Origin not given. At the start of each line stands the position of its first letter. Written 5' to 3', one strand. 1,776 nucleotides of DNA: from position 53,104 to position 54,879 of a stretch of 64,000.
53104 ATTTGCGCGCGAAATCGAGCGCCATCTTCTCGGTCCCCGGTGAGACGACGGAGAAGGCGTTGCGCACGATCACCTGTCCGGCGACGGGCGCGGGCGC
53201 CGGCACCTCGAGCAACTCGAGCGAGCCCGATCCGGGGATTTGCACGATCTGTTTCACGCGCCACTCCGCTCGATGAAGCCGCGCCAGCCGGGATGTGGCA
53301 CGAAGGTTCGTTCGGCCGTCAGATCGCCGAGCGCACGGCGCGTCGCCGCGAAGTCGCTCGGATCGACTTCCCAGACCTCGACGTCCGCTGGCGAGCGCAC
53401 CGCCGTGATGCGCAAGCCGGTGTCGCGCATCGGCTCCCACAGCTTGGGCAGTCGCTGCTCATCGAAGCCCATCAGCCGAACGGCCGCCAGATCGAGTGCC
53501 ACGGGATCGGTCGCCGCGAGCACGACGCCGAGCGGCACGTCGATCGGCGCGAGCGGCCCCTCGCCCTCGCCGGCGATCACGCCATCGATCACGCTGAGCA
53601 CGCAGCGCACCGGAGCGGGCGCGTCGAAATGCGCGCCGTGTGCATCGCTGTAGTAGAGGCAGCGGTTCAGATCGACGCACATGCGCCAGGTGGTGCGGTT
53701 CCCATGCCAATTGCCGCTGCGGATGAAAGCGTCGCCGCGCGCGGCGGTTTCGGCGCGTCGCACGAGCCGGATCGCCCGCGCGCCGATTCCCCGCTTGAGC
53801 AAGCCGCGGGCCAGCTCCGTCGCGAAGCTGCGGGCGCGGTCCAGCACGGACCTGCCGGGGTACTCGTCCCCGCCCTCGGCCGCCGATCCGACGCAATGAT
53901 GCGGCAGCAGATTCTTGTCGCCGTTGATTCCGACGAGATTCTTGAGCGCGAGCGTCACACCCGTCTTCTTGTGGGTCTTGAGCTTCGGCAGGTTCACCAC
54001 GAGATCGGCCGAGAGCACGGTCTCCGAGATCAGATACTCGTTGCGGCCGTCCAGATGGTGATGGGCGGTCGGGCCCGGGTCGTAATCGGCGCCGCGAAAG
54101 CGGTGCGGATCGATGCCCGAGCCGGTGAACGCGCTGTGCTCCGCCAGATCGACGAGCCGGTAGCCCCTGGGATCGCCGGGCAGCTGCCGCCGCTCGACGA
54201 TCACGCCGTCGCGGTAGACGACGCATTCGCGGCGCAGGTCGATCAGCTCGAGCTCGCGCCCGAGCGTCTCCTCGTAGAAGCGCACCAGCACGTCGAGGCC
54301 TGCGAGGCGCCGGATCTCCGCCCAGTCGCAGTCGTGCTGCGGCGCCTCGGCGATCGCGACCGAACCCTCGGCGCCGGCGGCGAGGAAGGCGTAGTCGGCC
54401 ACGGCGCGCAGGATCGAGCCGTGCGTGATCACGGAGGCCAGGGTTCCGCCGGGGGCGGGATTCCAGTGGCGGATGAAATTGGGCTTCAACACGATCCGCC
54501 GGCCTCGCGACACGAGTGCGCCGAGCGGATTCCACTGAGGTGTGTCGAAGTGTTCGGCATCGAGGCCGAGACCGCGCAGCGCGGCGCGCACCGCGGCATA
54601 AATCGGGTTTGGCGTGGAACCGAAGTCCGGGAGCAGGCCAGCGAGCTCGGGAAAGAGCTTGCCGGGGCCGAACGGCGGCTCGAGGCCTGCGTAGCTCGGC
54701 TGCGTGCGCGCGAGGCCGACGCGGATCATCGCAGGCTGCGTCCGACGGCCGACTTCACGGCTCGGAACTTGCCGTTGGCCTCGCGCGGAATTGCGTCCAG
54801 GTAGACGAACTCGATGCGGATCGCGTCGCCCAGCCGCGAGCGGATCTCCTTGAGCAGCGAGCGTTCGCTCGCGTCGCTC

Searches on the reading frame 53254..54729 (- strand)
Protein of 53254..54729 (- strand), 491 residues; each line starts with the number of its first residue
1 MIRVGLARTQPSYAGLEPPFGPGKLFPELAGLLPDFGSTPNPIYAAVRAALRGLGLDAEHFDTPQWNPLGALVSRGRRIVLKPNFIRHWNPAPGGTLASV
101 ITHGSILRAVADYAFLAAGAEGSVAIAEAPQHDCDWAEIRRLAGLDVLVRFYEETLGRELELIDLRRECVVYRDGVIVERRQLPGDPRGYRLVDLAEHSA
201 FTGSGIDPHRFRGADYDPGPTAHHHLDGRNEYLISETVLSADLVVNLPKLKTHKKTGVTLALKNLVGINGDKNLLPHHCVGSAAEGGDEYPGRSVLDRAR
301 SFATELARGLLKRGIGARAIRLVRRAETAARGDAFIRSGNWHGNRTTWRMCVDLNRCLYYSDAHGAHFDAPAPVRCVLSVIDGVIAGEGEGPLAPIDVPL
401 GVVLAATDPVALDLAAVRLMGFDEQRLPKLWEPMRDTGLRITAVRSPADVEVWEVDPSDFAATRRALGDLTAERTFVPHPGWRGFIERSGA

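Call 4: search_protein_families(library=ncbifam, proteins=[window:53254-54729:-], max_evalue=0.01)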
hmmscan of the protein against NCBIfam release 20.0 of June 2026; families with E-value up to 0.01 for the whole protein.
window:53254-54729:- (491 aa): 1 family
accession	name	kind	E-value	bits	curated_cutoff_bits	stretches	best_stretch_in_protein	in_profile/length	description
NF052623.1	Npun_F2552_fam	equivalog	2e-16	60.3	500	2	230-269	124-163/314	Npun_F2552 family protein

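Call 5: search_protein_families(library=pfam, proteins=[window:53254-54729:-], max_evalue=0.01)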
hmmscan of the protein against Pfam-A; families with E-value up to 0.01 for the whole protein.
window:53254-54729:- (491 aa): 1 family
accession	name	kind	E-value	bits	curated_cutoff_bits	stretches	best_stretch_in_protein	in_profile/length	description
PF04015.17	DUF362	-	8.1e-27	95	24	1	201-418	63-200/200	Domain of unknown function (DUF362)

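Call 22: find_homologous_proteins(query=window:53254-54729:-, max_evalue=0.00001)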
Query window:53254-54729:- (491 aa): 4525 proteins with E <= 0.00001 among 8000 candidates; the best 120 are listed.
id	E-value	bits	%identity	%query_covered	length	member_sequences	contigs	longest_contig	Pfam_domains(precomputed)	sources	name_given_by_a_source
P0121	0.0e+0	1012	90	100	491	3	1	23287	PF04015.18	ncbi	-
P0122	1.7e-297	1005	88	100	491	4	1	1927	PF04015.18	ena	-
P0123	1.4e-292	989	87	100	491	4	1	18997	PF04015.18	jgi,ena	-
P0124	4.7e-292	987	88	100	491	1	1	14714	PF04015.18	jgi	-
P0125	6.5e-292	987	87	100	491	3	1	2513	PF04015.18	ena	-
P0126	8.4e-291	983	87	99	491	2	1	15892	PF04015.18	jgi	jgi:uncharacterized protein (DUF362 family)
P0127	2.7e-287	972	86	100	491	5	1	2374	PF04015.18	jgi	jgi:uncharacterized protein (DUF362 family)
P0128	6.5e-285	964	86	99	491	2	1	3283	PF04015.18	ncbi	-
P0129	3.1e-284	962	86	99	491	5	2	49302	PF04015.18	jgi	jgi:uncharacterized protein (DUF362 family)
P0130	2.3e-283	959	85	100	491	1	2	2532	PF04015.18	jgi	jgi:uncharacterized protein (DUF362 family)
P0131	1.6e-281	953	85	99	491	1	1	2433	PF04015.18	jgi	jgi:uncharacterized protein (DUF362 family)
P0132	1.7e-281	953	86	99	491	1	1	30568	PF04015.18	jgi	jgi:uncharacterized protein (DUF362 family)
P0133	1.4e-280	950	85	100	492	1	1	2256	PF04015.18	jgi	jgi:uncharacterized protein (DUF362 family)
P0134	3.9e-278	942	85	100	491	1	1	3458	PF04015.18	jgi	jgi:uncharacterized protein (DUF362 family)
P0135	2.5e-275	932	84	99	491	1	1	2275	PF04015.18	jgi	jgi:uncharacterized protein (DUF362 family)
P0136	3.9e-269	912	81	100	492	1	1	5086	PF04015.18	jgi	jgi:uncharacterized protein (DUF362 family)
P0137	6.1e-251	852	75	99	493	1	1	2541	PF04015.18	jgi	jgi:uncharacterized protein (DUF362 family)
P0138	6.2e-249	845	77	99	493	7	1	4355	PF04015.18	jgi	jgi:uncharacterized protein (DUF362 family)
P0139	5.5e-248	842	77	99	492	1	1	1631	PF04015.18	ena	-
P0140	5.6e-247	839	74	100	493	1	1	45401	PF04015.18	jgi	jgi:uncharacterized protein (DUF362 family)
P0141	2.2e-245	834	76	100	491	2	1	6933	PF04015.18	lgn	-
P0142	3.0e-244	830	75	100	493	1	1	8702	PF04015.18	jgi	-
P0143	3.3e-244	830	76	99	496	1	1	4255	PF04015.18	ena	-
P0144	1.5e-243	828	75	99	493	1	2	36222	PF04015.18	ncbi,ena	-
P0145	1.4e-242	824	75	100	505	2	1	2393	PF04015.18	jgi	-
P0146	1.0e-241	821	76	100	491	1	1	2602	PF04015.18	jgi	jgi:uncharacterized protein (DUF362 family)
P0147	3.2e-241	820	74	99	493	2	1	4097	PF04015.18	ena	-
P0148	3.3e-241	820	74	100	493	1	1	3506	PF04015.18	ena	-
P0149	3.6e-241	820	75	100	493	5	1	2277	PF04015.18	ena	-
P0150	4.8e-241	819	74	99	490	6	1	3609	PF04015.18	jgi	jgi:uncharacterized protein (DUF362 family)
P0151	1.6e-240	817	74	100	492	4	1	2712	PF04015.18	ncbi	-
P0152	4.0e-240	816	74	100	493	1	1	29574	PF04015.18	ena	-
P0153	5.2e-240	816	72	100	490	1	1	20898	PF04015.18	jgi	jgi:uncharacterized protein (DUF362 family)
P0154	7.0e-240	815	74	100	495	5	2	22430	PF04015.18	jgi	jgi:uncharacterized protein (DUF362 family)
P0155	1.3e-239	815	74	99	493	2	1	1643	PF04015.18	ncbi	-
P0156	1.6e-239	814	72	99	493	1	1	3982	PF04015.18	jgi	-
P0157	1.9e-239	814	71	100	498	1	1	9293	PF04015.18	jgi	jgi:uncharacterized protein (DUF362 family)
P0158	3.4e-239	813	73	99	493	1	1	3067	PF04015.18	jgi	jgi:uncharacterized protein (DUF362 family)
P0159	3.5e-239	813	74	100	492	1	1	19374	PF04015.18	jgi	jgi:uncharacterized protein (DUF362 family)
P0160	3.9e-239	813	73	100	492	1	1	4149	PF04015.18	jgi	jgi:uncharacterized protein (DUF362 family)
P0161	1.0e-238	812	73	100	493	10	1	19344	PF04015.18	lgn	-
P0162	2.4e-238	810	74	100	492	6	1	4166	PF04015.18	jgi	jgi:uncharacterized protein (DUF362 family)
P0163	4.3e-238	810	73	99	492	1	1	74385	PF04015.18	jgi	jgi:uncharacterized protein (DUF362 family)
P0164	5.6e-238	809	73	100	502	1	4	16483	PF04015.18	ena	-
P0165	8.0e-238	809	74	99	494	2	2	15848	PF04015.18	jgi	jgi:uncharacterized protein (DUF362 family)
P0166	9.7e-238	808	72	100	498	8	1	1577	PF04015.18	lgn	-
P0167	9.8e-238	808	74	100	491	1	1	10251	PF04015.18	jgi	jgi:uncharacterized protein (DUF362 family)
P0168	1.3e-237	808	73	100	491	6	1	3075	PF04015.18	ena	-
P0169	1.5e-237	808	74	100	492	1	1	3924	PF04015.18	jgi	jgi:uncharacterized protein (DUF362 family)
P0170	1.5e-237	808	73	100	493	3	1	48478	PF04015.18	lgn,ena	-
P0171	1.7e-237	808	72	100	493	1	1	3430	PF04015.18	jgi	jgi:uncharacterized protein (DUF362 family)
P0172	1.9e-237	807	73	100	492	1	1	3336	PF04015.18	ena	-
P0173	1.9e-237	807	74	100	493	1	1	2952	PF04015.18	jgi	jgi:uncharacterized protein (DUF362 family)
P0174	3.5e-237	806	74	99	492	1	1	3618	PF04015.18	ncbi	-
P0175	4.3e-237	806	72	99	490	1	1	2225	PF04015.18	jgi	jgi:uncharacterized protein (DUF362 family)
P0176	7.7e-237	805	86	83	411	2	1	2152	PF04015.18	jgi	jgi:uncharacterized protein (DUF362 family)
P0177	1.3e-236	805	74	100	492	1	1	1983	PF04015.18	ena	-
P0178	1.8e-236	804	73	99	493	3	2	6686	PF04015.18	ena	-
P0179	2.0e-236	804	72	100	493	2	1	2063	PF04015.18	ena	-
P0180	2.3e-236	804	73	100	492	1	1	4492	PF04015.18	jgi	jgi:uncharacterized protein (DUF362 family)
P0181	7.7e-236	802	72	100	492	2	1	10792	PF04015.18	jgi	jgi:uncharacterized protein (DUF362 family)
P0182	8.1e-236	802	73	99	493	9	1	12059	PF04015.18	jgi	jgi:uncharacterized protein (DUF362 family)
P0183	8.4e-236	802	74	100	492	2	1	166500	PF04015.18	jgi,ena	-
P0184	1.0e-235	802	74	100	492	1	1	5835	PF04015.18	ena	-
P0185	2.0e-235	801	71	100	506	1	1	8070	PF04015.18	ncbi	-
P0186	2.4e-235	800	71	100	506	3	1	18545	PF04015.18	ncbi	-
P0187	4.4e-235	800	75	100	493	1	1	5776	PF04015.18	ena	-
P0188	7.8e-235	799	73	100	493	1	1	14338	PF04015.18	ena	-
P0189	8.4e-235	799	71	100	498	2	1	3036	PF04015.18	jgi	-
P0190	9.6e-235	798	73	99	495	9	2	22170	PF04015.18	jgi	jgi:uncharacterized protein (DUF362 family)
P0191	2.1e-234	797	73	100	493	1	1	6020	PF04015.18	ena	-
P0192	2.5e-234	797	74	100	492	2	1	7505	PF04015.18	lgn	-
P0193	1.1e-233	795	71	99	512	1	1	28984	PF04015.18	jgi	jgi:uncharacterized protein (DUF362 family)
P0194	1.6e-233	794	72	100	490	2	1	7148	PF04015.18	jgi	-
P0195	1.7e-233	794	73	100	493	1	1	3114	PF04015.18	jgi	jgi:uncharacterized protein (DUF362 family)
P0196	2.0e-233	794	73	99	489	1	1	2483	PF04015.18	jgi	jgi:uncharacterized protein (DUF362 family)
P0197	2.0e-233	794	74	99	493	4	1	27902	PF04015.18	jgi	jgi:uncharacterized protein (DUF362 family)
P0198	2.8e-233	794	72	100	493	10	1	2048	PF04015.18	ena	-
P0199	4.2e-233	793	73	99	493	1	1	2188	PF04015.18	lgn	-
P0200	5.3e-233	793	72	100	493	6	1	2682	PF04015.18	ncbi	-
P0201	5.3e-233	793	77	91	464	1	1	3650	PF04015.18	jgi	-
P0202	7.4e-233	792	72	99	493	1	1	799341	PF04015.18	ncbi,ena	-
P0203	1.1e-232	792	73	99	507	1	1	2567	PF04015.18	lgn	-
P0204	1.6e-232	791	72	99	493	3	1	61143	PF04015.18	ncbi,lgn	ncbi:MAG: DUF362 domain-containing protein [Myxococcota bacterium]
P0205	2.2e-232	791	72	98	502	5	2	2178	PF04015.18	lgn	-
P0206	2.3e-232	791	73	100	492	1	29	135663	PF04015.18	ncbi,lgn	-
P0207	3.0e-232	790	72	100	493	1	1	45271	PF04015.18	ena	-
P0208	3.8e-232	790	73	100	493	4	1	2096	PF04015.18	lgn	-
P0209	5.4e-232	789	71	99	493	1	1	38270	PF04015.18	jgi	jgi:uncharacterized protein (DUF362 family)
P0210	6.6e-232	789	70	99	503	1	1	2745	PF04015.18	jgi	jgi:uncharacterized protein (DUF362 family)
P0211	1.0e-231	788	73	99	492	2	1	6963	PF04015.18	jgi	jgi:uncharacterized protein (DUF362 family)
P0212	1.3e-231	788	71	100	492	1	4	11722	PF04015.18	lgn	-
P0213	1.3e-231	788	70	100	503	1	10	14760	PF04015.18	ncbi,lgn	-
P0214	1.6e-231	788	70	100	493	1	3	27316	PF04015.18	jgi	jgi:uncharacterized protein (DUF362 family)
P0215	1.6e-231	788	70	100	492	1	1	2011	PF04015.18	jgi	jgi:uncharacterized protein (DUF362 family)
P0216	2.1e-231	787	70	99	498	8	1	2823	PF04015.18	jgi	jgi:uncharacterized protein (DUF362 family)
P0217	3.9e-231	787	71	99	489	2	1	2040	PF04015.18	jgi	-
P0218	6.1e-231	786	72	100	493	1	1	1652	PF04015.18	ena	-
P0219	8.2e-231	785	70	99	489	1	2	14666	PF04015.18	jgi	-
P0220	1.1e-230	785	72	99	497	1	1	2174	PF04015.18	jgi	jgi:uncharacterized protein (DUF362 family)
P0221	1.4e-230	785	72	99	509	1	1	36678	PF04015.18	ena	-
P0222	1.5e-230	785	71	100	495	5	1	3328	PF04015.18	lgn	-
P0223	1.8e-230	784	70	100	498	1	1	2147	PF04015.18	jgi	jgi:uncharacterized protein (DUF362 family)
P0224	2.8e-230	784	70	100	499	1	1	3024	PF04015.18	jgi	-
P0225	4.6e-230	783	71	100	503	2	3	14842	PF04015.18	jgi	-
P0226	5.4e-230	783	70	99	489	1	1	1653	PF04015.18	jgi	jgi:uncharacterized protein (DUF362 family)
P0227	6.2e-230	783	70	100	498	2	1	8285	PF04015.18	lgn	-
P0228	6.8e-230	782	72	99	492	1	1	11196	PF04015.18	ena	-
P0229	6.9e-230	782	73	100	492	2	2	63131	PF04015.18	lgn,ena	-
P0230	1.3e-229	782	73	100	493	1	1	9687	PF04015.18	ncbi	-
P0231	1.3e-229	782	70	100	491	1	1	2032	PF04015.18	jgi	jgi:uncharacterized protein (DUF362 family)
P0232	1.6e-229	781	70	100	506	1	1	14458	PF04015.18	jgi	jgi:uncharacterized protein (DUF362 family)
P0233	1.8e-229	781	71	100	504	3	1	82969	PF04015.18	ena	-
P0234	1.8e-229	781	70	99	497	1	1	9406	PF04015.18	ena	-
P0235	1.9e-229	781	71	100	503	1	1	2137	PF04015.18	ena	-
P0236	2.1e-229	781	71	100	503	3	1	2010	PF04015.18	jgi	jgi:uncharacterized protein (DUF362 family)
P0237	2.5e-229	781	71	100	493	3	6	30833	PF04015.18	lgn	-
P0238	2.5e-229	781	71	100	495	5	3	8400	PF04015.18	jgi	jgi:uncharacterized protein (DUF362 family)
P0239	2.7e-229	780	72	100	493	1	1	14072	PF04015.18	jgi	jgi:uncharacterized protein (DUF362 family)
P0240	2.8e-229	780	71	99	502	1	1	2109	PF04015.18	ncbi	-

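Call 23: search_solved_structures(query=window:53254-54729:-, max_evalue=1)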
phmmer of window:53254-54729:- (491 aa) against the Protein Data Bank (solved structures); distinct sequences matched with E-value up to 1: 2.
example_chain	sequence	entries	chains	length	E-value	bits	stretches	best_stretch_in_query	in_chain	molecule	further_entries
9qt5_B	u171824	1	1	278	0.012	17.8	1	175-265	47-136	Large ribosomal subunit protein uL2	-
1qlm_A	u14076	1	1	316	0.55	12.3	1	387-477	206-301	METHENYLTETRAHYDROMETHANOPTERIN CYCLOHYDROLASE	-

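Call 33: search_dna_similar(query=window:53254-54729:-, collection=plasmids, mode=protein, max_evalue=0.00001, max_rows=25)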
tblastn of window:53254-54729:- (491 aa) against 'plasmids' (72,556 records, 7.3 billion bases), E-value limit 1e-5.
No match.

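Call 46: predict_structure(alignment_id=A1)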
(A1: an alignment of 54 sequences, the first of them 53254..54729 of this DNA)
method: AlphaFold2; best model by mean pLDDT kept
length: 491 residues; sequences in the alignment: 54
mean_pLDDT: 84.5   pTM: 0.90
mean pLDDT of the five models: 84.5, 83.2, 80.4, 78.5, 75.2
residues with pLDDT >= 90: 231; 70-90: 194; 50-70: 51; < 50: 15
segments of 3 or more residues with pLDDT < 50: 89-91, 267-273, 338-341
pLDDT, mean of each block of 10 residues (from residue 1): 96 91 89 73 97 97 97 97 72 71 94 97 92 82 92 95 89 77 92 92 88 69 86 92 94 78 57 60 78 68 78 78 71 53 72 92 95 94 85 72 96 93 88 91 95 96 93 78 75 38
secondary structure, 60 per line:
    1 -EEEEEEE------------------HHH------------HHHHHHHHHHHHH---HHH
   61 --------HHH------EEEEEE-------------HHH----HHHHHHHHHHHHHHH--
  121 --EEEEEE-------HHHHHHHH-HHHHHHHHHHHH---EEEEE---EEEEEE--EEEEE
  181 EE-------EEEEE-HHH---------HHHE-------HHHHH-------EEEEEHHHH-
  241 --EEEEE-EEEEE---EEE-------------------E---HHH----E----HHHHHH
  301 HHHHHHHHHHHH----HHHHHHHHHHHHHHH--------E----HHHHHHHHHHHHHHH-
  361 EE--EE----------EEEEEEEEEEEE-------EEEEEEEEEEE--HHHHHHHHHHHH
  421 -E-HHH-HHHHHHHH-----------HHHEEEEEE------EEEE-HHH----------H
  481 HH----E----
elements in order: E2-8 H42-54 E78-83 H104-118 E123-128 H136-143 H145-156 E160-164 E168-173 E176-182 E190-194 H219-223 E231-235 H236-239 E243-247 E249-253 E257-259 H295-312 H317-331 H345-359 E377-388 E396-406 H409-420 H428-435 E450-455 E462-465

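Call 50: fold_search(model_id=the predicted structure, library=pdb)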
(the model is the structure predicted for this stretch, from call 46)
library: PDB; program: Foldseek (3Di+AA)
matches with E <= 10: 389; with E <= 0.001: 2
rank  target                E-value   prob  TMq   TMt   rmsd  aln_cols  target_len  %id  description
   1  4nar                  1.4e-04  1.00  0.24  0.27   9.6       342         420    8  Crystal Structure of the Q9WYS3 protein from Thermotoga maritima. Northeast Structural Genomics Consortium Target VR152 (released 2013-11-06)
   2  9q3k_A                6.1e-04  0.99  0.26  0.27  11.0       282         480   16  Structure of LarA-like nickel-pincer nucleotide cofactor-utilizing enzyme with a single catalytic histidine residue fr (released 2025-09-24)
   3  5huq_B                3.3e-03  0.98  0.20  0.22   7.4       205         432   11  A tethered niacin-derived pincer complex with a nickel-carbon bond in lactate racemase (released 2016-02-10)
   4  9q3j_E                4.5e-03  0.93  0.22  0.24   8.7       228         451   10  Structures of LarA-like nickel-pincer nucleotide cofactor-utilizing enzyme with a single catalytic histidine residue f (released 2025-09-17)
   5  9q3j_G                5.4e-03  0.87  0.21  0.23  11.7       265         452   10  Structures of LarA-like nickel-pincer nucleotide cofactor-utilizing enzyme with a single catalytic histidine residue f (released 2025-09-17)
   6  6c1w_A                5.4e-03  0.85  0.22  0.25  11.2       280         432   12  A tethered niacin-derived pincer complex with a nickel-carbon or sulfite-carbon bond in lactate racemase (released 2018-03-14)
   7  2yjg_A                5.4e-03  0.82  0.21  0.24  12.0       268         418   13  Structure of the lactate racemase apoprotein from Thermoanaerobacterium thermosaccharolyticum (released 2012-05-30)
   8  2yjg_B                6.5e-03  0.89  0.19  0.21   8.5       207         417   12  Structure of the lactate racemase apoprotein from Thermoanaerobacterium thermosaccharolyticum (released 2012-05-30)
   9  9q3j_H                8.7e-03  0.90  0.22  0.24   8.7       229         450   11  Structures of LarA-like nickel-pincer nucleotide cofactor-utilizing enzyme with a single catalytic histidine residue f (released 2025-09-17)
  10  8ezf                  1.0e-02  0.93  0.23  0.26   7.1       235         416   13  A tethered niacin-derived pincer complex with a nickel-carbon or sulfite-carbon bond in lactate racemase R98A/R100A vari (released 2023-01-25)
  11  5huq_A                1.2e-02  0.92  0.20  0.22   7.4       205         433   11  A tethered niacin-derived pincer complex with a nickel-carbon bond in lactate racemase (released 2016-02-10)
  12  8ezh                  1.2e-02  0.75  0.21  0.24   8.8       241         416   14  A tethered niacin-derived pincer complex with a nickel-carbon bond in lactate racemase R98A/R100A variant modeled with s (released 2023-01-25)
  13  9eia_B                1.4e-02  0.82  0.23  0.26  11.6       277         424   13  A broad-substrate spectrum lactate racemase A from Isosphaera pallida in complex with copurified D-lactate (released 2025-01-29)
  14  6d6z                  1.7e-02  0.95  0.22  0.27   7.2       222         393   14  Structure of the malate racemase apoprotein from Thermoanaerobacterium thermosaccharolyticum (released 2019-04-24)
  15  7s91                  2.7e-02  0.80  0.29  0.34  10.3       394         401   12  Structure of the malate racemase mar2 apoprotein from Thermoanaerobacterium thermosaccharolyticum at 2.25 angstroms reso (released 2021-10-13)
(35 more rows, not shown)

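Call 61: search_protein_representatives(protein=window:53254-54729:-)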
Query: 491 residues. Proteins with E-value up to 0.001 (for the whole library): 4103; up to 1e-10: 1623; up to 1e-30: 850. The best 150 are listed.
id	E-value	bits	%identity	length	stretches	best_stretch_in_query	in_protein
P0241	3.1e-211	719.2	68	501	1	1-488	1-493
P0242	6.4e-135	467.4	77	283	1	1-278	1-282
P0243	2.8e-128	445.5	46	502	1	13-490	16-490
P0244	1.2e-126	440.2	66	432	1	1-317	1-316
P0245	6.0e-123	427.9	45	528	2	203-488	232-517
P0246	2.5e-121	422.6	49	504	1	12-489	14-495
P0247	7.2e-116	404.6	45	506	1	17-487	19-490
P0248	6.6e-108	378.3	46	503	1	13-491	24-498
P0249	1.0e-107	377.7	43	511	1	17-489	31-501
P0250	1.5e-107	377.1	52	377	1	11-363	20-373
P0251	1.7e-106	373.7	44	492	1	16-487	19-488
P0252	3.4e-106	372.6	45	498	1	3-489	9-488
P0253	2.6e-105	369.7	45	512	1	17-443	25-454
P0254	4.1e-105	369.1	45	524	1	3-489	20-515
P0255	5.9e-105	368.6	45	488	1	3-487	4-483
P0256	2.7e-103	363.1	42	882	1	16-487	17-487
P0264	8.5e-98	345.0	46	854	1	2-488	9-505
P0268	5.9e-96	338.9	38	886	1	16-488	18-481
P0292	1.2e-91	324.7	45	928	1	17-487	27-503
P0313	2.5e-88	313.7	37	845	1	13-488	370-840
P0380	7.5e-81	289.1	39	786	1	7-489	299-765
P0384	7.8e-80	285.7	37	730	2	3-293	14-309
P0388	1.3e-79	285.0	39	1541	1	12-488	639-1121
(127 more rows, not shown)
